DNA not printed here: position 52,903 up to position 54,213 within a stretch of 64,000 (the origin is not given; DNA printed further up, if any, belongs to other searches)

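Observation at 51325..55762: Four-gene cluster built around an LRR + coiled-coil + AAA_5 (MoxR/midasin-like) ATPase with three unknown partners, one with a Zn-phospholipase-C-like ligand pattern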

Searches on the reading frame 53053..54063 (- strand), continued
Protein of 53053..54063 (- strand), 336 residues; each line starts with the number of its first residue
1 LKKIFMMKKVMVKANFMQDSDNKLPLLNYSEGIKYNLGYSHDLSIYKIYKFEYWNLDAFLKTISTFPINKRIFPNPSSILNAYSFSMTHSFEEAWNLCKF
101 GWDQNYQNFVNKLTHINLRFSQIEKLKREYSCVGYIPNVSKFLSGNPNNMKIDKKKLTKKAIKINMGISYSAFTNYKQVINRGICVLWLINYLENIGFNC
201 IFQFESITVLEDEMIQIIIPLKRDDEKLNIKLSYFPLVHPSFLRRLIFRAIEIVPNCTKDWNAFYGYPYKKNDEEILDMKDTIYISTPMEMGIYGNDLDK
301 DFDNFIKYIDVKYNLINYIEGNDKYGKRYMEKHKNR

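Call 65: search_protein_families(library=pfam, proteins=[L022:8262-9119:+, L022:9135-9935:+, L023:7846-8418:+, L023:10907-11908:-, L025:7443-8309:+, L025:11103-12143:+, L026:6916-7491:+, L026:11311-12162:+, L027:11160-11840:+, L021:11261-12595:+], max_evalue=0.001)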
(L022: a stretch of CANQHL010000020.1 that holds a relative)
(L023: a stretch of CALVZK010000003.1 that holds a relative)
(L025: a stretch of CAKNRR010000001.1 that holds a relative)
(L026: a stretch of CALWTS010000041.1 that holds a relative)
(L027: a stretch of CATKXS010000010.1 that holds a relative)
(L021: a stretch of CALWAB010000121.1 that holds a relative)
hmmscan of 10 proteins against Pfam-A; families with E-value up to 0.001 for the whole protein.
L022:8262-9119:+ (286 aa): 1 family
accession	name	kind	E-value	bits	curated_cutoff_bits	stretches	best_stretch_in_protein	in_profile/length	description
PF04055.27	Radical_SAM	-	4.4e-15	56.7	29.5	1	22-181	1-156/166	Radical SAM superfamily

L022:9135-9935:+ (267 aa): 1 family
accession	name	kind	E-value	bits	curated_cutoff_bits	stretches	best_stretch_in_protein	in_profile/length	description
PF04973.17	NMN_transporter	-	1.8e-26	93.6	27.3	1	52-245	3-175/175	Nicotinamide mononucleotide transporter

L023:7846-8418:+ (191 aa): 0 families

L023:10907-11908:- (334 aa): 2 families
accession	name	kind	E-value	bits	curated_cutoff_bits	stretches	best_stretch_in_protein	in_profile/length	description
PF00702.32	Hydrolase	-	2.5e-07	31.7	26.4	1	136-316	1-191/191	haloacid dehalogenase-like hydrolase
PF13419.12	HAD_2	-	3.9e-07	30.8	23.8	1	139-318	1-174/178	Haloacid dehalogenase-like hydrolase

L025:7443-8309:+ (289 aa): 1 family
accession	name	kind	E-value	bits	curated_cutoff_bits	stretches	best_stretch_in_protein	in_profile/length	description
PF14808.11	TMEM164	-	8.1e-18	65.2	25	1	25-248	2-216/217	TMEM164 family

L025:11103-12143:+ (347 aa): 0 families

L026:6916-7491:+ (192 aa): 2 families
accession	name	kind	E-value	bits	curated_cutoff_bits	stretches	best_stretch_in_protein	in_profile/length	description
PF00156.33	Pribosyltran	-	3.6e-12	46.3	26.3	1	40-169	10-130/158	Phosphoribosyl transferase domain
PF24390.1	PRTase-CE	-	0.00019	21.8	27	1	108-172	91-157/253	PRTase-CE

L026:11311-12162:+ (284 aa): 2 families
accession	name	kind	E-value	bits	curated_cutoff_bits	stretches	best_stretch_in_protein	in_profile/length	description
PF02882.25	THF_DHG_CYH_C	-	2e-67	225.9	27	1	126-279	2-156/160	Tetrahydrofolate dehydrogenase/cyclohydrolase, NAD(P)-binding domain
PF00763.28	THF_DHG_CYH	-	1.3e-33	116.1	32.8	1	9-122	1-115/115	Tetrahydrofolate dehydrogenase/cyclohydrolase, catalytic domain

L027:11160-11840:+ (227 aa): 0 families

L021:11261-12595:+ (445 aa): 0 families

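Call 70: fold_search(model_id=the predicted structure, library=pdb)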
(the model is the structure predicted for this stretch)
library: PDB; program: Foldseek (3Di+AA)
matches with E <= 10: 493; with E <= 0.001: 0
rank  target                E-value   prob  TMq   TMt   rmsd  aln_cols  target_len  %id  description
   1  9qh6_G                7.1e-03  0.99  0.18  0.19   4.9        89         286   13  NorQ in complex with NorD VWA domain from Paracoccus denitrificans (released 2026-03-25)
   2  9qhd_G                3.4e-02  0.98  0.18  0.22   4.9        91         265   14  NorQD complex state 1 from Jhaorihella thermophila (released 2026-03-25)
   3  9qhe_G                9.2e-02  0.87  0.19  0.25   7.0       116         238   12  NorQD complex state 2 from Jhaorihella thermophila (released 2026-03-25)
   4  9bg7_A                1.6e-01  0.03  0.10  0.14  16.7       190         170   10  Tri-complex of Compound-6, KRAS G12V, and CypA (released 2025-03-19)
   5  9qh8_G                2.1e-01  0.82  0.19  0.23   3.9        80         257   15  reduced NorQ-NorD VWA domain complex from Paracoccus denitrificans (released 2026-03-25)
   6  6erh_A                2.1e-01  0.18  0.15  0.11   9.8       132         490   10  Complex of XLF and heterodimer Ku bound to DNA (released 2018-10-17)
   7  9u62_B                2.2e-01  0.13  0.17  0.11  13.6       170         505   10  AP pathways C3 convertase C3bBbP and C3 complex (released 2026-01-14)
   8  6erh_C                2.3e-01  0.16  0.15  0.11   9.8       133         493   10  Complex of XLF and heterodimer Ku bound to DNA (released 2018-10-17)
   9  6o62                  2.5e-01  0.04  0.11  0.16  16.3       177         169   10  Crystal structure of Sec4p, a Rab family GTPase from Candida albicans (released 2019-04-03)
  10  8un3_A                2.6e-01  0.03  0.10  0.15  16.7       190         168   10  KRAS-G13D-GDP in complex with Cpd5 (1-((S)-10-(6-amino-4-methyl-3-(trifluoromethyl)pyridin-2-yl)-11-chloro-7-(((2S,4R) (released 2023-12-20)
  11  3egd_B                2.8e-01  0.07  0.11  0.06  12.3       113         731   12  Crystal structure of the mammalian COPII-coat protein Sec23a/24a complexed with the SNARE protein Sec22 and bound to t (released 2008-10-21)
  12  5vcu_B                2.8e-01  0.04  0.12  0.16  16.3       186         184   12  Crystal structure of ras-related c3 botulinum toxin substrate 1 isoform x2 from Naegleria fowleri in complex with GDP (released 2017-05-03)
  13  6yx5_A                2.9e-01  0.04  0.11  0.15  15.6       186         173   14  Structure of DrrA from Legionella pneumophilia in complex with human Rab8a (released 2020-12-23)
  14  6zha_C                3.3e-01  0.15  0.18  0.12  12.3       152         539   10  Cryo-EM structure of DNA-PK monomer (released 2020-10-21)
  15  8eok_D                3.3e-01  0.06  0.13  0.07  13.7       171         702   12  Structure of the C3bB proconvertase in complex with lufaxin and factor Xa (released 2023-08-30)
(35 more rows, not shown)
